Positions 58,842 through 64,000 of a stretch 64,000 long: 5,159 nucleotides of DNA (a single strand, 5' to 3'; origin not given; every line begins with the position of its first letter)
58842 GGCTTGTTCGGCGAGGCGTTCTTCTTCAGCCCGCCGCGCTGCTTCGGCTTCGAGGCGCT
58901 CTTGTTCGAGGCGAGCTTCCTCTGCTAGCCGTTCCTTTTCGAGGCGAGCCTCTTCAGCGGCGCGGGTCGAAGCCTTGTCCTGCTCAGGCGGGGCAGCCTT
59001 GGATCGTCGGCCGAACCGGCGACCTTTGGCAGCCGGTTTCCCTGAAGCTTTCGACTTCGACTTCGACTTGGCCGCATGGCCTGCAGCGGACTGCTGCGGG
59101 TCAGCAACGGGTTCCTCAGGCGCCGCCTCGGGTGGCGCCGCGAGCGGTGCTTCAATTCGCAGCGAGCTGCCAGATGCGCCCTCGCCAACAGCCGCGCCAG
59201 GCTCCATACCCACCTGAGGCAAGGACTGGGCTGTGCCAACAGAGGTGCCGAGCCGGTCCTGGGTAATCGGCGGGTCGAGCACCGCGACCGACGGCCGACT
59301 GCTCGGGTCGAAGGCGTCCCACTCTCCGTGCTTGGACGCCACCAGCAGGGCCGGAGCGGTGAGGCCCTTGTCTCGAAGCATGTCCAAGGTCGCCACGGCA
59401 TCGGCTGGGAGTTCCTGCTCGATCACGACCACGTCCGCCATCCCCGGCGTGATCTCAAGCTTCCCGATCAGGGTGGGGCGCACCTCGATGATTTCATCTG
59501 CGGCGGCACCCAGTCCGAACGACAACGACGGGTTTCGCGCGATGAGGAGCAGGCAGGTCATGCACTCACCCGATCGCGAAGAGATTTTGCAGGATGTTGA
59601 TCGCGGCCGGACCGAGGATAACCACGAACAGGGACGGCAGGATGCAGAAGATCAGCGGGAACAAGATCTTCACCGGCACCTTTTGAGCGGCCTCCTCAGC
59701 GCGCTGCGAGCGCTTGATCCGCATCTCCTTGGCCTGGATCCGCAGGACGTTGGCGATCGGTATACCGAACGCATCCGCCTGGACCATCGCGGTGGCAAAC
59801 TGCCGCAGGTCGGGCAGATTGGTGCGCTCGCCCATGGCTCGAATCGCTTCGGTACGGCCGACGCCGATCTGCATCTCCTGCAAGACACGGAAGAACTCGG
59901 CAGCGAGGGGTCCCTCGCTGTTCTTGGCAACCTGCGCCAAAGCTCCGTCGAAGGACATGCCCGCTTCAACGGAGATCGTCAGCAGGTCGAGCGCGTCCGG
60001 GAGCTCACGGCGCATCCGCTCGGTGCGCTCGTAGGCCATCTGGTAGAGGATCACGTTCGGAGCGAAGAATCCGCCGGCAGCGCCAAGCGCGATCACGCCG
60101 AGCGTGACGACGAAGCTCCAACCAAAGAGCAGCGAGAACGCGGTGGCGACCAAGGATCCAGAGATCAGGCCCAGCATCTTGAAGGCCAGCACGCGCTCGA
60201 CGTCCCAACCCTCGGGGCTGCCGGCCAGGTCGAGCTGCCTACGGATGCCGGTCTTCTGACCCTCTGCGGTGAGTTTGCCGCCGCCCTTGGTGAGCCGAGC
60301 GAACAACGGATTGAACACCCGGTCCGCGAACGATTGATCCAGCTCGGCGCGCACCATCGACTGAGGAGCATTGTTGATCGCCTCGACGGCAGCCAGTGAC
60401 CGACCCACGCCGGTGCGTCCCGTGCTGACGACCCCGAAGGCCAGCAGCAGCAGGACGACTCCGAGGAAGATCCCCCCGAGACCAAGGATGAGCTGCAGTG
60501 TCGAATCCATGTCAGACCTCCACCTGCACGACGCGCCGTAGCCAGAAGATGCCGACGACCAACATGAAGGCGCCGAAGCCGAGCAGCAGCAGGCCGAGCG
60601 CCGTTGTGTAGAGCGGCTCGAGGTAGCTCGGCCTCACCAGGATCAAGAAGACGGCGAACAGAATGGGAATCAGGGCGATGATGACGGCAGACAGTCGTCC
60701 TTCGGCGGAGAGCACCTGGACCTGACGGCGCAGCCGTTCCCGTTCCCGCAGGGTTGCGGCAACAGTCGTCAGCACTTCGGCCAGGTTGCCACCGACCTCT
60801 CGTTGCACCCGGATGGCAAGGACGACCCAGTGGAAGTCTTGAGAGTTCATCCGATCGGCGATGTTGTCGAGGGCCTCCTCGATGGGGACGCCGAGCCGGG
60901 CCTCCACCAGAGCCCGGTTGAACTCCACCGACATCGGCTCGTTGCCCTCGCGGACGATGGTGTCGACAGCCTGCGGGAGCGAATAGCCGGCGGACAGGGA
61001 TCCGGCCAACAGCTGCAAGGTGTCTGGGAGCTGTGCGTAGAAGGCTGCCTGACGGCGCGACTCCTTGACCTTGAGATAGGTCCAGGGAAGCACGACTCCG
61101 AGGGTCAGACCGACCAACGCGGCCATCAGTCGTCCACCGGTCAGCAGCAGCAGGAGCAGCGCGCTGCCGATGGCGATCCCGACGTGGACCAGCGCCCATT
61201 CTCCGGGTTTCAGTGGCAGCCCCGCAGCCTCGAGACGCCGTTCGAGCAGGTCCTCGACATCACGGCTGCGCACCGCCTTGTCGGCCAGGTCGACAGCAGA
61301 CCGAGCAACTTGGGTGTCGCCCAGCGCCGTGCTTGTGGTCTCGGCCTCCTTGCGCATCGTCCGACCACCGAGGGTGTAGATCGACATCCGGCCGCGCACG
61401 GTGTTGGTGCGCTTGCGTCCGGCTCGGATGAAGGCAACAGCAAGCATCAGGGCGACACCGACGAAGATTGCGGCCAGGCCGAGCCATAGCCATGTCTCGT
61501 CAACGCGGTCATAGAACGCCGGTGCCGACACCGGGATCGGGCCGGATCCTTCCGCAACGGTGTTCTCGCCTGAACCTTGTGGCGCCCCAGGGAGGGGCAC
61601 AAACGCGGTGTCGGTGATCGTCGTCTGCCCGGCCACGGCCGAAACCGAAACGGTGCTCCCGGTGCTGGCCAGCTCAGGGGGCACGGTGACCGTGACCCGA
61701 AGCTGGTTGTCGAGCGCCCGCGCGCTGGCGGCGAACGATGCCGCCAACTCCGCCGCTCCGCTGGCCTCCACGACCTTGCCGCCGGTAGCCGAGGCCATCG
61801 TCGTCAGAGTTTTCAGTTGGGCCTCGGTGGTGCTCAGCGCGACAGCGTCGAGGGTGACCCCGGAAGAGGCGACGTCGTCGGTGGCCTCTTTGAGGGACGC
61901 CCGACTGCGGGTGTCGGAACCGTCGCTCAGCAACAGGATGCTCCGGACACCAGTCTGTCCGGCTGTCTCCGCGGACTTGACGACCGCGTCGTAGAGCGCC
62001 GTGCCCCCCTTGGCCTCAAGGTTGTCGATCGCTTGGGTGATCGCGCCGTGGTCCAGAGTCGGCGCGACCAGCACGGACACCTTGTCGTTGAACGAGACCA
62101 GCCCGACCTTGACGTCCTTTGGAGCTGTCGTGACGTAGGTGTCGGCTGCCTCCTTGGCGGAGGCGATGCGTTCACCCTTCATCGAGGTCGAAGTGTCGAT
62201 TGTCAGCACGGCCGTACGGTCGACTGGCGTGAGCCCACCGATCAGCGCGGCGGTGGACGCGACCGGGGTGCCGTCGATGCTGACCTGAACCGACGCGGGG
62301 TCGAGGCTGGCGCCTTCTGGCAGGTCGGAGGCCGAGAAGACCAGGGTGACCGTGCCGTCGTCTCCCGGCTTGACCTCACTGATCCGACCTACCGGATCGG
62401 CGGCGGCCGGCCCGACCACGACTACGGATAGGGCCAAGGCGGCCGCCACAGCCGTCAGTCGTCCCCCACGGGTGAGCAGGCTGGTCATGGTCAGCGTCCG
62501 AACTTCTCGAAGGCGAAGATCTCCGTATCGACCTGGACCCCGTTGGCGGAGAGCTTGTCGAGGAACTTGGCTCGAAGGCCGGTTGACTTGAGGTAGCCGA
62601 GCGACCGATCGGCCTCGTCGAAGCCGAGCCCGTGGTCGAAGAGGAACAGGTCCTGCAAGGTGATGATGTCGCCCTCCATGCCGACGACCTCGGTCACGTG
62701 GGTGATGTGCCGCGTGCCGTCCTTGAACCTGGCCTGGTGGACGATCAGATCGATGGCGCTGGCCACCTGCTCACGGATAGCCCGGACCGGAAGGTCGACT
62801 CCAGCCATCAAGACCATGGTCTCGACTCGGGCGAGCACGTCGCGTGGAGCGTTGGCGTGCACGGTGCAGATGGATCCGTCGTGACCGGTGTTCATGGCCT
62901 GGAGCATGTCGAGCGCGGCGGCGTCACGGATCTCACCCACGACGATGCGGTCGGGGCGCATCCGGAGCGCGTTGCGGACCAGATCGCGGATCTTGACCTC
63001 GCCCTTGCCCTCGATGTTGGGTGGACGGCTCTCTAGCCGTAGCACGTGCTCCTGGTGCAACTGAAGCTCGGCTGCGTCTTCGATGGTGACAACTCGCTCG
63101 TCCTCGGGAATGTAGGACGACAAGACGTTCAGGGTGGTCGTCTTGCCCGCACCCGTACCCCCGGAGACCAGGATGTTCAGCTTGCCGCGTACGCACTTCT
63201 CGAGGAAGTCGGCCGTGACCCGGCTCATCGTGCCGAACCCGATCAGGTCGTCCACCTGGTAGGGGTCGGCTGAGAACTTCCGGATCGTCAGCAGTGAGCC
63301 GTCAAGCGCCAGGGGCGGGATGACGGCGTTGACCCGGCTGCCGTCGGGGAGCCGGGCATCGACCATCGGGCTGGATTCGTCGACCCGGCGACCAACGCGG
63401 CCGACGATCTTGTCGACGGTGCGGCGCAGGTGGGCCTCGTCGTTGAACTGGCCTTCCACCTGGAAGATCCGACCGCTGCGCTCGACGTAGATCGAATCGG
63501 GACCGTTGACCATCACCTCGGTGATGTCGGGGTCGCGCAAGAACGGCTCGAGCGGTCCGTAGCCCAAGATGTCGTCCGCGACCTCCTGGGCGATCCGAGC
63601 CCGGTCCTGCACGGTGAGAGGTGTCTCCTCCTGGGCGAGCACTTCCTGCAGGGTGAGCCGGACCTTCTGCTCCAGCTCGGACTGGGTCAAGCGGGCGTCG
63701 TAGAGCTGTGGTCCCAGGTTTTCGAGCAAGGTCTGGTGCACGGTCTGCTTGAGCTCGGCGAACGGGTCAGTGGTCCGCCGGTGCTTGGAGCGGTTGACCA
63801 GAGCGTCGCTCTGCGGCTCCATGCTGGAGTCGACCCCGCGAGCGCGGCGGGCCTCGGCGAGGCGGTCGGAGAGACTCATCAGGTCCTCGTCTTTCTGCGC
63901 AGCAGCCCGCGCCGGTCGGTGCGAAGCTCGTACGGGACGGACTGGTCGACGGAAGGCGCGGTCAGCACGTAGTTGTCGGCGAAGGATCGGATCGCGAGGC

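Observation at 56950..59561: Tad-locus gene encoding an ER/K single-alpha-helix-like tandem repeat (9 x 51 nt) fused to a GAF domain, with a frameshift at the repeat boundary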

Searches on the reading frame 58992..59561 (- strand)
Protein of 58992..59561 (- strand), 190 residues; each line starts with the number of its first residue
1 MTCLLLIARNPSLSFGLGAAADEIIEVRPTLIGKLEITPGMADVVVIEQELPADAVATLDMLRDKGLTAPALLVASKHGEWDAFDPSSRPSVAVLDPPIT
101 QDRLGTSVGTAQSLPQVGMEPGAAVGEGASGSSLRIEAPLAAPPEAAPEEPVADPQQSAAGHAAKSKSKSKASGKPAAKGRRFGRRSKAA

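Call 7: search_protein_families(library=pfam, max_evalue=1, proteins=[window:58992-59561:-])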
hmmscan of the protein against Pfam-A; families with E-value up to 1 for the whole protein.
seq(190 aa): 0 families

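Call 8: search_protein_families(library=ncbifam, max_evalue=1, proteins=[window:58992-59561:-])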
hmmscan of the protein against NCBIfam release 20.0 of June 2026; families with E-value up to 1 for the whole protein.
seq(190 aa): 0 families

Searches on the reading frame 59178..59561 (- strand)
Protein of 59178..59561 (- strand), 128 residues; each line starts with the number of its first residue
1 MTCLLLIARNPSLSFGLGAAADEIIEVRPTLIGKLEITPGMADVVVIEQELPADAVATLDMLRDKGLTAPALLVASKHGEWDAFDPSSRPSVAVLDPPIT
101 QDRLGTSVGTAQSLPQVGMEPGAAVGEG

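Call 20: find_homologous_proteins(query=window:59178-59561:-)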
Query seq(128 aa) (128 aa): 1 proteins with E <= 0.001 among 171 candidates.
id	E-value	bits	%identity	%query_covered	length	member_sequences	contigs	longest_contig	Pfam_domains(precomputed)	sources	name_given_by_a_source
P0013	2.7e-40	155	69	89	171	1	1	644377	-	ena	-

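Call 50: predict_structure(alignment_id=A4)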
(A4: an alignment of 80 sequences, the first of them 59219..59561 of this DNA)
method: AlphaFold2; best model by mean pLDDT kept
length: 114 residues; sequences in the alignment: 80
mean_pLDDT: 95.2   pTM: 0.89
mean pLDDT of the five models: 95.2, 94.7, 93.7, 93.7, 93.5
residues with pLDDT >= 90: 109; 70-90: 5; 50-70: 0; < 50: 0
segments of 3 or more residues with pLDDT < 50: none
pLDDT, mean of each block of 10 residues (from residue 1): 94 92 95 94 97 97 97 96 94 96 96 95
secondary structure, 60 per line:
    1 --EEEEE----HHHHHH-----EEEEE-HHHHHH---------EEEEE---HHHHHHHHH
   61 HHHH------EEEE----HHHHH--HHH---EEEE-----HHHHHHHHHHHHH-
elements in order: E3-7 H12-17 E23-27 H29-34 E44-48 H52-64 E71-74 H79-83 E92-95 H101-113

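Call 53: fold_search(model_id=the predicted structure, library=pdb)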
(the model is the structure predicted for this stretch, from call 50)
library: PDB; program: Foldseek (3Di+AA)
matches with E <= 10: 1442; with E <= 0.001: 24
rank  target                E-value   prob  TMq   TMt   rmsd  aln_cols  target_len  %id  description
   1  4qpj_D                9.0e-05  1.00  0.61  0.58   4.7       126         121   18  2.7 Angstrom Structure of a Phosphotransferase in Complex with a Receiver Domain (released 2015-07-15)
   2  4dad                  1.1e-04  1.00  0.65  0.57   4.1       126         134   17  Crystal structure of a Putative pilus assembly-related protein (BPSS2195) from Burkholderia pseudomallei K96243 at 2.50  (released 2012-01-25)
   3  4dn6_A                2.1e-04  1.00  0.66  0.61   3.9       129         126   18  Crystal structure of a putative pilus assembly protein (cpaE) from Burkholderia thailandensis E264 at 2.80 A resolutio (released 2012-02-29)
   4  2rdm_B                2.4e-04  1.00  0.65  0.61   4.0       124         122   16  Crystal structure of response regulator receiver protein from Sinorhizobium medicae WSM419 (released 2007-10-09)
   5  4kny_B                3.3e-04  1.00  0.74  0.41   3.5       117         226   18  Crystal structure of the response regulator KdpE complexed to DNA in an active-like conformation (released 2014-02-19)
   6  6ont                  4.0e-04  1.00  0.64  0.61   4.4       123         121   17  Structure of the Francisella response regulator 1452 receiver domain (released 2020-03-25)
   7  1nxo                  5.2e-04  1.00  0.65  0.64   3.7       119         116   15  MicArec pH7.0 (released 2004-02-17)
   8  4kfc_B                5.6e-04  1.00  0.75  0.41   3.5       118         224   18  Crystal structure of a hyperactive mutant of response regulator KdpE complexed to its promoter DNA (released 2014-02-19)
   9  1mvo                  5.6e-04  1.00  0.73  0.69   3.4       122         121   19  Crystal structure of the PhoP receiver domain from Bacillus subtilis (released 2002-10-16)
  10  2rdm_A                6.0e-04  1.00  0.68  0.63   3.7       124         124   18  Crystal structure of response regulator receiver protein from Sinorhizobium medicae WSM419 (released 2007-10-09)
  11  9of5                  6.8e-04  1.00  0.75  0.70   3.6       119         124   18  Structure of the Acinetobacter baumannii Response Regulator PmrA Receiver Domain I13M Mutation (released 2025-11-26)
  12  1nxp                  6.8e-04  1.00  0.67  0.65   3.7       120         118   15  MicArec pH4.5 (released 2004-02-17)
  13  5ed4_A                7.3e-04  1.00  0.70  0.39   3.8       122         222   13  Structure of a PhoP-DNA complex (released 2016-04-27)
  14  3nnn_A                7.3e-04  1.00  0.67  0.65   4.1       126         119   14  BeF3 Activated DrrD Receiver Domain (released 2010-08-11)
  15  3lua                  7.3e-04  1.00  0.64  0.60   3.8       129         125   13  Crystal structure of a Signal receiver domain of Two component Signal Transduction (Histidine Kinase) from Clostridium t (released 2010-03-23)
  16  4dn6_B                7.3e-04  1.00  0.61  0.58   4.5       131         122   20  Crystal structure of a putative pilus assembly protein (cpaE) from Burkholderia thailandensis E264 at 2.80 A resolutio (released 2012-02-29)
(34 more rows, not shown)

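Call 75: find_encoding_contigs(protein=P0013, flank=4000, max_places=2)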
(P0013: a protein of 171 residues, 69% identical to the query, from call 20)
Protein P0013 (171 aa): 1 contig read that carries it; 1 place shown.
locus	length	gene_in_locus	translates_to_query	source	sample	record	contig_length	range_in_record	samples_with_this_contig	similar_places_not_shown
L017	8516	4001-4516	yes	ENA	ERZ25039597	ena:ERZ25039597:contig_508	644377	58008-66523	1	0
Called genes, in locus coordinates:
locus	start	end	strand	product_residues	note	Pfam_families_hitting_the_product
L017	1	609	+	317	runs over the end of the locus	-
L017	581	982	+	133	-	PF00437:T2SSE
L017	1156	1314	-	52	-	-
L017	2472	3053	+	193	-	PF00482:T2SSF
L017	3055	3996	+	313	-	PF00482:T2SSF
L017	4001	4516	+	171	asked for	-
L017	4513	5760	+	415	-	-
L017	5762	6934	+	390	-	-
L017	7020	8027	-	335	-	PF03796:DnaB_C, PF06745:ATPase (weak), PF13481:AAA_25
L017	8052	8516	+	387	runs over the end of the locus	PF13492:GAF_3 (weak), PF07730:HisKA_3 (weak)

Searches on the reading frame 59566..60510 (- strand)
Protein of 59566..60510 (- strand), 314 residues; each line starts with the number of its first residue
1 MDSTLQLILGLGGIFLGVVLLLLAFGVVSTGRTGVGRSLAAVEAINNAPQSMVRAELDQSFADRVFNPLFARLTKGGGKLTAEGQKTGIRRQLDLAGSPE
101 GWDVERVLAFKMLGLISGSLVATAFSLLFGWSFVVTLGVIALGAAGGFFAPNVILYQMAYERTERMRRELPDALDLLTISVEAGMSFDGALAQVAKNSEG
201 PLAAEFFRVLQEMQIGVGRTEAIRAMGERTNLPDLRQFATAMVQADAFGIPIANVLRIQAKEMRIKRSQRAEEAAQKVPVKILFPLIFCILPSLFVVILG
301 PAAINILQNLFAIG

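Call 7: search_protein_families(library=pfam, max_evalue=1, proteins=[window:59566-60510:-])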
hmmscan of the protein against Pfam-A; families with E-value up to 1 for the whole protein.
window:59566-60510:- (314 aa): 2 families
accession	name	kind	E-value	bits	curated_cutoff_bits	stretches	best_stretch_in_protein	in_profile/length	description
PF00482.28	T2SSF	-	9.1e-20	71.3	25.2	1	174-299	2-124/125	Type II secretion system (T2SS), protein F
PF19359.4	DUF5936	-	0.0023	18.3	27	1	86-144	71-127/141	Family of unknown function (DUF5936)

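Call 10: find_encoding_contigs(protein=window:59566-60510:-, flank=10000, max_places=10)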
Protein window:59566-60510:- (314 aa): no gene with exactly this product is on record in the collection.

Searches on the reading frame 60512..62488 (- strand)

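Call 7: search_protein_families(library=pfam, max_evalue=1, proteins=[window:60512-62488:-])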
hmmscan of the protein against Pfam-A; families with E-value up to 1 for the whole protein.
window:60512-62488:- (658 aa): 10 families
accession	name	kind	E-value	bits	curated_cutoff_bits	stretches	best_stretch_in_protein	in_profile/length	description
PF00482.28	T2SSF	-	3e-22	79.3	25.2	1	491-616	2-124/125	Type II secretion system (T2SS), protein F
PF13519.12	VWA_2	-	2.4e-15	57.5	27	1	94-190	2-106/107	von Willebrand factor type A domain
PF00092.34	VWA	-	4e-11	43.9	23.8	1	94-243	3-163/174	von Willebrand factor type A domain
PF13768.12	VWA_3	-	7.4e-08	33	27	1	94-238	4-152/155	von Willebrand factor type A domain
PF05762.20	VWA_CoxE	-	6.8e-06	26.1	26.4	1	92-216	58-185/222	VWA domain containing CoxE-like protein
PF04811.21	Sec23_trunk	-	0.0013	18.8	27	0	199-241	178-220/241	Sec23/Sec24 trunk domain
PF25106.1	VWA_4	-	0.0049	16.9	27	1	94-163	3-75/169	von Willebrand factor A domain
PF07296.16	TraP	-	0.025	14.2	25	1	332-397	122-187/202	TraP protein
PF06707.17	DUF1194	-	0.03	14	27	1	156-227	88-163/206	Protein of unknown function (DUF1194)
PF01455.23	HupF_HypC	-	0.11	13.1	28.5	1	423-440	32-50/65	HupF/HypC family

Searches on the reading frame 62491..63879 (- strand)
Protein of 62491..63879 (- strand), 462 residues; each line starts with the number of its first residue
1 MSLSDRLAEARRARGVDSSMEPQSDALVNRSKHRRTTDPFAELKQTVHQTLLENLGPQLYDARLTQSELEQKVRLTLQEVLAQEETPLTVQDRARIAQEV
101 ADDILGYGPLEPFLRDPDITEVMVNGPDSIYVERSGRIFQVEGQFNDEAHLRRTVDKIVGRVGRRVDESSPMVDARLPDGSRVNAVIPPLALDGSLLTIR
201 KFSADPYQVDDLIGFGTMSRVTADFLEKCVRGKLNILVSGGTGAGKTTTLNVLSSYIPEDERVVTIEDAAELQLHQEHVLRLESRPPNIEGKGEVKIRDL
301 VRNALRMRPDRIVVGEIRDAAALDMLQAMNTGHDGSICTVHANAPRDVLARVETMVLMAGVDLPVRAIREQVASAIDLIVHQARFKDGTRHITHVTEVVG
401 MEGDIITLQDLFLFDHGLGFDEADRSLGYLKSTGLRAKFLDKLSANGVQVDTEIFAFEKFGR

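Call 7: search_protein_families(library=pfam, max_evalue=1, proteins=[window:62491-63879:-])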
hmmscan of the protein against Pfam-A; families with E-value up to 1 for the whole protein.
window:62491-63879:- (462 aa): 17 families
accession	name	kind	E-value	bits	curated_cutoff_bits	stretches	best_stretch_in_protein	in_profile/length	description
PF00437.27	T2SSE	-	2.1e-64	218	24.9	1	107-382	5-275/370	Type II/IV secretion system protein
PF13191.12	AAA_16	-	0.00035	21.5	32.6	1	223-272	13-63/167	AAA ATPase domain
PF01580.24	FtsK_SpoIIIE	-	0.0015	18.4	24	1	234-253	40-59/221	FtsK/SpoIIIE family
PF07724.20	AAA_2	-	0.0018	18.7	27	1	233-295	3-64/166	AAA domain (Cdc48 subfamily)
PF06414.18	Zeta_toxin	-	0.0052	16.7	22.3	1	235-267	18-50/199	Zeta toxin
PF13401.12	AAA_22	-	0.013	16.2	27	1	232-314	4-90/130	AAA domain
PF00005.33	ABC_tran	-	0.017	16.1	25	1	236-269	14-47/137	ABC transporter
PF20720.3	nSTAND3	-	0.034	14.3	27.2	1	235-274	19-59/155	Novel STAND NTPase 3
PF12775.13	AAA_7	-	0.037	14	25.8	1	225-262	25-62/181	P-loop containing dynein motor region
PF13245.12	AAA_19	-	0.05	14.2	25.1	1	235-260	13-38/134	AAA domain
PF13521.12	AAA_28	-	0.052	14.2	27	1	236-276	2-38/164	AAA domain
PF13604.12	AAA_30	-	0.054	13.7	27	1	232-261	17-46/191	AAA domain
PF25199.1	nSTAND_NTPase5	-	0.067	13.5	34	1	230-275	38-85/145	Novel STAND NTPase 5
PF00448.28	SRP54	-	0.14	12.2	22.7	1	235-264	3-32/196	SRP54-type protein, GTPase domain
PF01078.27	Mg_chelatase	-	0.19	11.5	20.3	1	226-271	15-60/207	Magnesium chelatase, subunit ChlI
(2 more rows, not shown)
